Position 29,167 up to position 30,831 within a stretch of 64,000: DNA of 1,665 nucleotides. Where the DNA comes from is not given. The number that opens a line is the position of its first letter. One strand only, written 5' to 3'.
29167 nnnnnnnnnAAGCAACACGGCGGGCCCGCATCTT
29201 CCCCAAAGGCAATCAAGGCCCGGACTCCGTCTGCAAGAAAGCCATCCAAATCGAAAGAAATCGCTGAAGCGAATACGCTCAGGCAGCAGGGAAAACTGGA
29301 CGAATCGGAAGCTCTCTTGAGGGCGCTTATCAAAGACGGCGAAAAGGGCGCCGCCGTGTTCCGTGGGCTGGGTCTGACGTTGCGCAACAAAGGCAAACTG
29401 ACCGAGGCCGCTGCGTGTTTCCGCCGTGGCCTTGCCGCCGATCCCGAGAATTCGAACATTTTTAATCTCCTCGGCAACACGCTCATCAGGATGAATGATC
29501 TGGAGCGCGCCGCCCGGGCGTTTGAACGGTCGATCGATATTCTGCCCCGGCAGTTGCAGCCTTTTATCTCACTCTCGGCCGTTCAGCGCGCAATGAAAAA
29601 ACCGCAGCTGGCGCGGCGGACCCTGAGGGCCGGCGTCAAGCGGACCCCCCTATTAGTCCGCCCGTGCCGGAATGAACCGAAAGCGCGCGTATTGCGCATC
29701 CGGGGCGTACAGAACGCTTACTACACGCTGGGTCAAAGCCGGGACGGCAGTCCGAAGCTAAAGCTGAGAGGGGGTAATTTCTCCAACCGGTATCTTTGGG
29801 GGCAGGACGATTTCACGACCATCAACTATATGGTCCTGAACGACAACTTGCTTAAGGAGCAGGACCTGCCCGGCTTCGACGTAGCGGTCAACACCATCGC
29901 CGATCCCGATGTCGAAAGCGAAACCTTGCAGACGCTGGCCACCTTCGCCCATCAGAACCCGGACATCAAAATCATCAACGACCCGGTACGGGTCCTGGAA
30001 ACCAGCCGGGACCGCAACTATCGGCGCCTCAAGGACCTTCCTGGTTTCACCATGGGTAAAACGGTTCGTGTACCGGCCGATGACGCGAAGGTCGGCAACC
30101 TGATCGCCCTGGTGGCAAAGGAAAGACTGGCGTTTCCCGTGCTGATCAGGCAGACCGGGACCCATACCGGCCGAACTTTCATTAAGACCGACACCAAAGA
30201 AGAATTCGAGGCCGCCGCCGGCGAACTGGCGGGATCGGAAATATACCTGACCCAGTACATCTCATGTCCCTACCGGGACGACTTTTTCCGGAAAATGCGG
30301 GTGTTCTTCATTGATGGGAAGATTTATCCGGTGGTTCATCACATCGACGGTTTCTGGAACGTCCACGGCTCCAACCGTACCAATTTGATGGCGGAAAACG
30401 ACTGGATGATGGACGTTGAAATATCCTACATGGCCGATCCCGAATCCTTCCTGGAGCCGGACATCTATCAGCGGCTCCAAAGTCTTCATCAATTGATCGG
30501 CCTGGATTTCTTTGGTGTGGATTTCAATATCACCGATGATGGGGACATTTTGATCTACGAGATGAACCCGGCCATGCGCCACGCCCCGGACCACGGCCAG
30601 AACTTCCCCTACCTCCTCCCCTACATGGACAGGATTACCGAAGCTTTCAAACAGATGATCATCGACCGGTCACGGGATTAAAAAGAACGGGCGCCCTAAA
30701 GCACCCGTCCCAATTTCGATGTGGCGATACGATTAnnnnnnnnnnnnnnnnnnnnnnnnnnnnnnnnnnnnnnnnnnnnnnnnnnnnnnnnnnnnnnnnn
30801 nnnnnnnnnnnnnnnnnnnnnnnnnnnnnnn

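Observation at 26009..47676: Lap-like adhesin-release locus in which a Cache-PAS-dead-HD-GYP membrane protein occupies the place of the LapD receptor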

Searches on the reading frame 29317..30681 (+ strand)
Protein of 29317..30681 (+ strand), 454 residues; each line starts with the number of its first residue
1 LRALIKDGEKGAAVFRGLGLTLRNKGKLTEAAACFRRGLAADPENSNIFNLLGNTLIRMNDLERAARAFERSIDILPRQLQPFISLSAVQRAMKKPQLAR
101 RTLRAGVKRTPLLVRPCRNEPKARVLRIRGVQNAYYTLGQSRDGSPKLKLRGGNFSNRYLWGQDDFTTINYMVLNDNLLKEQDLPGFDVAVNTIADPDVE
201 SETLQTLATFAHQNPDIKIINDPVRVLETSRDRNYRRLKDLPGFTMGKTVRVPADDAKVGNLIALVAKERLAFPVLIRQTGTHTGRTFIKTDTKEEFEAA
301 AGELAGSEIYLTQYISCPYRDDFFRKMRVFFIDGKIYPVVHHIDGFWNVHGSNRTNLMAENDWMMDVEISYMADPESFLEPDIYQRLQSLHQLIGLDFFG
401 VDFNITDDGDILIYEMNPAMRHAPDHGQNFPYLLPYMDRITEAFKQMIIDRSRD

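Call 7: search_protein_families(library=pfam, proteins=[window:29317-30681:+], max_evalue=0.1)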
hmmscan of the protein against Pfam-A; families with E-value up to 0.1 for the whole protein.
window:29317-30681:+ (454 aa): 17 families
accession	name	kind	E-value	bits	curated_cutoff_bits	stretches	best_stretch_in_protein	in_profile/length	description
PF07719.23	TPR_2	-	1.6e-11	43.9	27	2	13-45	2-34/34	Tetratricopeptide repeat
PF13432.12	TPR_16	-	7e-10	39.6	32.7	2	18-77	3-62/65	Tetratricopeptide repeat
PF00515.34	TPR_1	-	1.4e-09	37.8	27.8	2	13-45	2-34/34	Tetratricopeptide repeat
PF13181.12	TPR_8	-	7.1e-08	32.5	25.7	2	18-45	7-34/34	Tetratricopeptide repeat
PF13428.12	TPR_14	-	1.4e-06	28.8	23.5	1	15-53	4-42/44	Tetratricopeptide repeat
PF13424.12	TPR_12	-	1.6e-06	28.6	30.1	1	13-76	4-75/77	Tetratricopeptide repeat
PF13431.12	TPR_17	-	4e-06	27.1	24.4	1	34-65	1-32/34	Tetratricopeptide repeat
PF13414.12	TPR_11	-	1e-05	25.5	26.8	1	19-57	1-39/42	TPR repeat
PF13176.12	TPR_7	-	2.6e-05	24.4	27.9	0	51-75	4-28/36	Tetratricopeptide repeat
PF14559.12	TPR_19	-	3.2e-05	24.6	25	1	26-73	5-52/68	Tetratricopeptide repeat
PF23914.1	TPR_CcmH_CycH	-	4.8e-05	23.7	42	1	30-103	34-110/158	Cytochrome c-type biogenesis protein H TPR domain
PF13374.12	TPR_10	-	0.00011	22.5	27.5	0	49-75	5-31/42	Tetratricopeptide repeat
PF14243.11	R2K_3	-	0.0058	17.3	26.3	1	315-419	77-151/169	ATP-grasp domain, R2K clade family 3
PF17874.7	TPR_MalT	-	0.01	15.6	45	1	15-88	83-163/336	MalT-like TPR region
PF18299.6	R2K_2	-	0.015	15.6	26.2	1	370-419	82-131/147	ATP-grasp domain, R2K clade family 2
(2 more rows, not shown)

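Call 8: search_protein_families(library=ncbifam, proteins=[window:29317-30681:+], max_evalue=0.1)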
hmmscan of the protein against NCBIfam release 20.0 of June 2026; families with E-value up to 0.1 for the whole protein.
window:29317-30681:+ (454 aa): 15 families
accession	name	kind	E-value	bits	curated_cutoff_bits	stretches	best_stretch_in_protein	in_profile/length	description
TIGR02917.1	PEP_TPR_lipo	equivalog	6.9e-08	30.8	312.2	1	18-111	573-666/899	XrtA/PEP-CTERM system TPR-repeat protein PrsT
TIGR02552.1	LcrH_SycD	equivalog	5.9e-06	26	104.8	1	22-108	28-114/136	SycD/LcrH family type III secretion system chaperone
NF040959.1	MamA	equivalog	4.7e-05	22.9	200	1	14-88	39-113/204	magnetosome protein MamA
NF011721.1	PRK15174.1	equivalog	8.3e-05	21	1200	1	6-78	240-316/656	Vi polysaccharide transport protein VexE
TIGR02521.1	type_IV_pilW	equivalog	0.00019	21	154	1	12-104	65-159/234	type IV pilus biogenesis/stability protein PilW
TIGR04443.1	F420_CofF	equivalog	0.0027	16.8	300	1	263-360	120-210/283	coenzyme gamma-F420-2:alpha-L-glutamate ligase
TIGR00768.1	rimK_fam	subfamily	0.0071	15.7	143.4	0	259-337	109-188/276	RimK family alpha-L-glutamate ligase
TIGR00990.1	3a0801s09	subfamily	0.0094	14.6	757.25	1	24-108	377-461/615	mitochondrial import receptor subunit TOM70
NF033920.0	C39_PA2778_fam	equivalog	0.0099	15.3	150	1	22-109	166-253/255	PA2778 family cysteine peptidase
NF008391.2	PRK11189.1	equivalog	0.032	13.7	250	1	31-78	84-131/297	lipoprotein NlpI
NF008520.0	PRK11447.1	equivalog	0.043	11.5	858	1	19-75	276-332/1157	cellulose synthase complex outer membrane protein BcsC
NF000036.1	D_ala_D_ser_VanE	exception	0.048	12.8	700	1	381-447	270-332/352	D-alanine--D-serine ligase VanE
NF033762.1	social_mot_Tgl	equivalog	0.05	12.9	225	1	11-78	30-98/252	social motility TPR repeat lipoprotein Tgl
TIGR04185.1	ATPgraspMvdC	equivalog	0.063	12.4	425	1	359-419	235-294/318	MvdC family ATP-grasp ribosomal peptide maturase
NF047371.1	FlcA_CTERM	equivalog_domain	0.069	11.6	300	1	25-81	486-542/646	periplasmic flagellar collar protein FlcA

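Call 71: search_solved_structures(query=window:29317-30681:+, max_evalue=1)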
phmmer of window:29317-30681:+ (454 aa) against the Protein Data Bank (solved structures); distinct sequences matched with E-value up to 1: 113 (the best 60 are shown).
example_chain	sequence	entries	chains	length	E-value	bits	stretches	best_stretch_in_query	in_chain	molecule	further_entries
9qhb_A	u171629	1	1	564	3.3e-28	101.9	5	13-86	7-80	Engineered tetratricopeptide repeat protein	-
8bu0_A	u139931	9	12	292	4.1e-16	62.1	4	13-86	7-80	Consensus tetratricopeptide repeat protein | Crystal structure of an 8-repeat consensus TPR superhelix with Zinc. | Monomer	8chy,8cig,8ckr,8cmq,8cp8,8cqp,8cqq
7yeh_B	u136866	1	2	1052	1.6e-15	60.1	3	12-93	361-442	UDP-N-acetylglucosamine--peptide N-acetylglucosaminyltransferase 110 kDa subunit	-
7yea_A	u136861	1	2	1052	1.6e-15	60.1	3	12-93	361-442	UDP-N-acetylglucosamine--peptide N-acetylglucosaminyltransferase 110 kDa subunit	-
7ntf_A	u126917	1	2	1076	1.8e-15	60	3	12-93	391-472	Isoform 1 of UDP-N-acetylglucosamine--peptide N-acetylglucosaminyltransferase 110 kDa subu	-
9qhc_A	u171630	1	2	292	2.7e-14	56.1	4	15-86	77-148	Engineered tetratricopeptide repeat protein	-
6b85_J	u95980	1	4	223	1e-13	54.2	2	12-81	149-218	TMHC4_R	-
1w3b_A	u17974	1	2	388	1.9e-13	53.3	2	17-111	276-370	UDP-N-ACETYLGLUCOSAMINE--PEPTIDE N-ACETYLGLUCOSAMINYLTRANSFERASE 110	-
6eou_A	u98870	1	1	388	2.4e-13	53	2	17-80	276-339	UDP-N-acetylglucosamine--peptide N-acetylglucosaminyltransferase 110 kDa subunit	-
8far_A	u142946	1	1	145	2.6e-12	49.5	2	12-81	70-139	I432-1-CC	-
7obi_A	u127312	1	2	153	8.7e-12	47.8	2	12-92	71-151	CTPR-rv4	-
8cus_A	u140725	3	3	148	8.9e-12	47.8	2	14-79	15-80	I432-1(NaCl) Chain A | I432-1(Imd) Chain A | I432-1-X3 Chain A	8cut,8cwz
8fwd_1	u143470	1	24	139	3.8e-11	45.7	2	14-79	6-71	O43-rpxdoc-EK1_B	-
11kc_A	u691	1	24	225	4.4e-09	38.9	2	14-79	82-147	Designed nanoparticle O43-TM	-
2q7f_A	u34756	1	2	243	1.8e-07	33.6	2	18-80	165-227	YrrB protein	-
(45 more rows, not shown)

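Call 77: find_homologous_proteins(query=window:29317-30681:+, max_evalue=0.00001)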
Query window:29317-30681:+ (454 aa): 111 proteins with E <= 0.00001 among 8000 candidates.
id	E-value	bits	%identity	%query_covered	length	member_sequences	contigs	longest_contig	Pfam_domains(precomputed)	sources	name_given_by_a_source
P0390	0.0e+0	1038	100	100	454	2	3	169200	PF13431.13,PF13414.13,PF00515.35,PF13424.13,PF13432.13,PF13428.13,PF13181.13,PF07719.24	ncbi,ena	-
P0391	4.7e-228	775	72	100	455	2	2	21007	PF14559.13,PF13414.13,PF00515.35,PF13424.13,PF13176.13,PF13432.13,PF13428.13,PF13181.13,PF07719.24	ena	-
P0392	4.7e-167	574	59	92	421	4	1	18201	PF14559.13,PF13431.13,PF13181.13,PF07719.24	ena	-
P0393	6.3e-167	574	55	99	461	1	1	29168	PF13431.13,PF13414.13,PF13176.13,PF13428.13,PF13374.13,PF14559.13,PF00515.35,PF13424.13,PF13432.13,PF13181.13,PF07719.24,PF13174.13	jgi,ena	jgi:tetratricopeptide (TPR) repeat protein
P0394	4.5e-162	558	58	92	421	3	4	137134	PF14559.13,PF13431.13,PF13424.13,PF13181.13,PF07719.24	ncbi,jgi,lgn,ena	-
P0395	1.1e-133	464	48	99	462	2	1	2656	PF14559.13,PF13431.13,PF23914.2,PF00515.35,PF13432.13,PF13428.13,PF13181.13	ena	-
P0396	8.4e-132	458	47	99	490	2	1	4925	PF14559.13,PF13431.13,PF23914.2,PF13371.13,PF00515.35,PF13432.13,PF13428.13,PF13181.13,PF07719.24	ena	-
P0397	1.9e-131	457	47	99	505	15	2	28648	PF13431.13,PF23914.2,PF13414.13,PF13176.13,PF13428.13,PF14559.13,PF13371.13,PF00515.35,PF13432.13,PF13181.13,PF07719.24,PF13174.13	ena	-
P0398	2.2e-129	450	44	99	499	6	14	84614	PF14559.13,PF13431.13,PF23914.2,PF13414.13,PF00515.35,PF13432.13,PF13428.13,PF07719.24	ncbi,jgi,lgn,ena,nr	ncbi:MAG: hypothetical protein CMM10_04905 [Rhodospirillaceae bacterium]|jgi:tetratricopeptide (TPR)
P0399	3.6e-126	440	46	99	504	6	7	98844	PF13431.13,PF23914.2,PF13414.13,PF13176.13,PF13428.13,PF14559.13,PF13371.13,PF00515.35,PF13424.13,PF13432.13,PF13181.13,PF07719.24,PF13174.13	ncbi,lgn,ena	-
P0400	2.3e-125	437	50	88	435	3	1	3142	PF14559.13,PF13432.13,PF07719.24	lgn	-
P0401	1.0e-122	428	47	100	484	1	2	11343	PF14559.13,PF13414.13,PF00515.35,PF13424.13,PF13176.13,PF13432.13,PF13428.13,PF13181.13,PF07719.24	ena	-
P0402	1.2e-122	428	45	97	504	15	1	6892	PF14559.13,PF13431.13,PF23914.2,PF00515.35,PF13432.13,PF13428.13,PF07719.24,PF13174.13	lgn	-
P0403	1.1e-120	422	44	100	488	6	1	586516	PF14559.13,PF13431.13,PF23914.2,PF13414.13,PF00515.35,PF13424.13,PF13176.13,PF13432.13,PF13428.13,PF13181.13,PF07719.24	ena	-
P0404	1.2e-120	422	43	100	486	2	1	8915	PF14559.13,PF13431.13,PF23914.2,PF13414.13,PF00515.35,PF13432.13,PF13428.13,PF07719.24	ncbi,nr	ncbi:MAG: tetratricopeptide repeat protein [Rhodospirillales bacterium]|nr:tetratricopeptide repeat 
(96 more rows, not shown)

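Call 78: find_encoding_contigs(protein=P0390, flank=2000, max_places=3)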
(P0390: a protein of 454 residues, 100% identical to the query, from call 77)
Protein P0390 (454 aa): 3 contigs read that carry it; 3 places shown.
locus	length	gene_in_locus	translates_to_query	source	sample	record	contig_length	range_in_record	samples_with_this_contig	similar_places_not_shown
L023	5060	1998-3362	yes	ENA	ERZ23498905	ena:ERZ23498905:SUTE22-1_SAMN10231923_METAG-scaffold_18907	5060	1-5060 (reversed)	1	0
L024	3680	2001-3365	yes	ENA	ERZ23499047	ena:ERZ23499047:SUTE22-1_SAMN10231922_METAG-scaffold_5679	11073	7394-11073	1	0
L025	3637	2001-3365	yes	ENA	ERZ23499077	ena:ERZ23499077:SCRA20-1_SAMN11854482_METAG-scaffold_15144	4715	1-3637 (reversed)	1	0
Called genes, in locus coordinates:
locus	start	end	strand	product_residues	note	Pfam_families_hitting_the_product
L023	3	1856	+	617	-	?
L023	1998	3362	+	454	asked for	PF00515:TPR_1 (faint), PF07719:TPR_2 (faint), PF13424:TPR_12 (faint), PF13428:TPR_14 (faint), PF13431:TPR_17 (faint), PF13181:TPR_8 (faint), PF13414:TPR_11 (faint), PF13432:TPR_16 (weak)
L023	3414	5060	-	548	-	?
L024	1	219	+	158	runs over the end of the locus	-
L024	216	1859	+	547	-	PF02743:dCache_1 (weak), PF13487:HD_5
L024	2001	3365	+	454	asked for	PF00515:TPR_1 (faint), PF07719:TPR_2 (faint), PF13424:TPR_12 (faint), PF13428:TPR_14 (faint), PF13431:TPR_17 (faint), PF13181:TPR_8 (faint), PF13414:TPR_11 (faint), PF13432:TPR_16 (weak)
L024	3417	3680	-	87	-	?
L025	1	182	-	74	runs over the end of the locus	-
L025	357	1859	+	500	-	PF13487:HD_5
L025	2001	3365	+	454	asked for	PF00515:TPR_1 (faint), PF07719:TPR_2 (faint), PF13424:TPR_12 (faint), PF13428:TPR_14 (faint), PF13431:TPR_17 (faint), PF13181:TPR_8 (faint), PF13414:TPR_11 (faint), PF13432:TPR_16 (weak)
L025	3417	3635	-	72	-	?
